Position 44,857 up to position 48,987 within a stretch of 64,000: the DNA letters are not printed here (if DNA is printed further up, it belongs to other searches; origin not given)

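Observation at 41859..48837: Tandem giant surface proteins share a conserved C-terminal membrane module but carry different ectodomains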

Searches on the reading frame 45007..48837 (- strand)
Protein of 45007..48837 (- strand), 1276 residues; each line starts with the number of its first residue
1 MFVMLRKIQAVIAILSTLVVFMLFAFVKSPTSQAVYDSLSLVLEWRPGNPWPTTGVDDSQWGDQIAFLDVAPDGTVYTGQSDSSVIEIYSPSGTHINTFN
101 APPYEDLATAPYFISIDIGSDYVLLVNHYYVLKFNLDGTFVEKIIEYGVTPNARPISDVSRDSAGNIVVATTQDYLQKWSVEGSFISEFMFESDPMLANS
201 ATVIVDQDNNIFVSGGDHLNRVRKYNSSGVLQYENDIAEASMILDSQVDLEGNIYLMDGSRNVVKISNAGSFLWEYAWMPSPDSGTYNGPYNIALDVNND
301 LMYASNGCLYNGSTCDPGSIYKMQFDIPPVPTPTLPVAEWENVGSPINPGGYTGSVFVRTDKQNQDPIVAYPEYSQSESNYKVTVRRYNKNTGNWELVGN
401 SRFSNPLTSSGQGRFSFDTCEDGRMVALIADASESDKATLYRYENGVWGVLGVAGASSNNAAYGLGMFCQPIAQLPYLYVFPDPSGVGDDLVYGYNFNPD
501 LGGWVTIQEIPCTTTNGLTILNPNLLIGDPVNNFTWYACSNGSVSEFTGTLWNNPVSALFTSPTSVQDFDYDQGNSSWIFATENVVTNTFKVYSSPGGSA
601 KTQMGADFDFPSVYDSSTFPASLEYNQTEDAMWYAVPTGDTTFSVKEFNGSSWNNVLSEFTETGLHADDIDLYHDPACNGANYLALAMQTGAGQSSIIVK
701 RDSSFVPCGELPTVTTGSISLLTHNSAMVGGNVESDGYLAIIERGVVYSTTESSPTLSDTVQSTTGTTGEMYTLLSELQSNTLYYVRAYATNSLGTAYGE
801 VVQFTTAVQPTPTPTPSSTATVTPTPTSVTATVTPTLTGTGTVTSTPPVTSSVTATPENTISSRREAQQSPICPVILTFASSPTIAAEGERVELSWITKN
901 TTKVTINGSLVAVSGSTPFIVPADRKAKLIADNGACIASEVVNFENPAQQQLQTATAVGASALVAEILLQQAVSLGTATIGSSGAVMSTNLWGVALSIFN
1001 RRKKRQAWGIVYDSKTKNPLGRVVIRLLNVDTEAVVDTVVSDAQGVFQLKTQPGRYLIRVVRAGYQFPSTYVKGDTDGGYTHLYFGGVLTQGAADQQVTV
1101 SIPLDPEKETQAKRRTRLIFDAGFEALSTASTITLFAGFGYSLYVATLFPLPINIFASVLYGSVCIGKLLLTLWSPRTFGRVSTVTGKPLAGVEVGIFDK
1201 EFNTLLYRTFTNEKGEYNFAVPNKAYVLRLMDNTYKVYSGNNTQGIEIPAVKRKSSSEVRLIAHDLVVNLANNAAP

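Call 4: search_protein_families(library=pfam, proteins=[window:45007-48837:-], max_evalue=0.1)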
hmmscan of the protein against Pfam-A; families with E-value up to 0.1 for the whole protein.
window:45007-48837:- (1276 aa): 8 families
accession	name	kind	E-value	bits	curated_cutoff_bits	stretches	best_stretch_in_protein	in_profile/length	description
PF13620.12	CarboxypepD_reg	-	1.1e-11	45.3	32.3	2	1009-1066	4-60/82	Carboxypeptidase regulatory-like domain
PF17802.7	SpaA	-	1.7e-07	31.7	23.1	1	1012-1070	8-70/91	Prealbumin-like fold domain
PF11974.14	bMG3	-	3.9e-05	24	34.9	0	1186-1223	24-60/103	Bacterial alpha-2-macroglobulin MG3 domain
PF06427.17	UDP-g_GGTase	-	0.00011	22.7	26.2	1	1010-1060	3-53/108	UDP-glucose:Glycoprotein Glucosyltransferase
PF17210.9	SdrD_B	-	0.00036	21.1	29.7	0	1188-1230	22-64/112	SdrD B-like domain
PF01060.29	TTR-52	-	0.0015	19.6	24.9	0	1187-1224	8-48/79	Transthyretin-like family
PF22902.2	NOMO1-like_9th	-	0.014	15.6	27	0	1189-1218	12-41/75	BOS complex subunit NOMO1-like, beta sandwich domain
PF07210.18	DUF1416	-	0.037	14.4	23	0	1016-1063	29-75/97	Protein of unknown function (DUF1416)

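Call 6: search_protein_families(library=ncbifam, proteins=[window:45007-48837:-], max_evalue=0.1)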
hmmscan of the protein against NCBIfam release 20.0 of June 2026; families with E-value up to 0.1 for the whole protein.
window:45007-48837:- (1276 aa): 2 families
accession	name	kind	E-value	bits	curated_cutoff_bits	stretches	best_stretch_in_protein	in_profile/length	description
NF049889.1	AlphArabdaseBT0360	equivalog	5e-10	38.5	600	1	713-808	36-131/639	arabinan endo-1,5-alpha-L-arabinosidase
NF058648.1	ECF_sub_HI1622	equivalog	0.00062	19.8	100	1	1182-1229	31-77/180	NikL family nickel/cobalt ECF transporter subunit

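Call 20: find_encoding_contigs(protein=window:45007-48837:-, flank=2000, max_places=4)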
Protein window:45007-48837:- (1276 aa): no gene with exactly this product is on record in the collection.
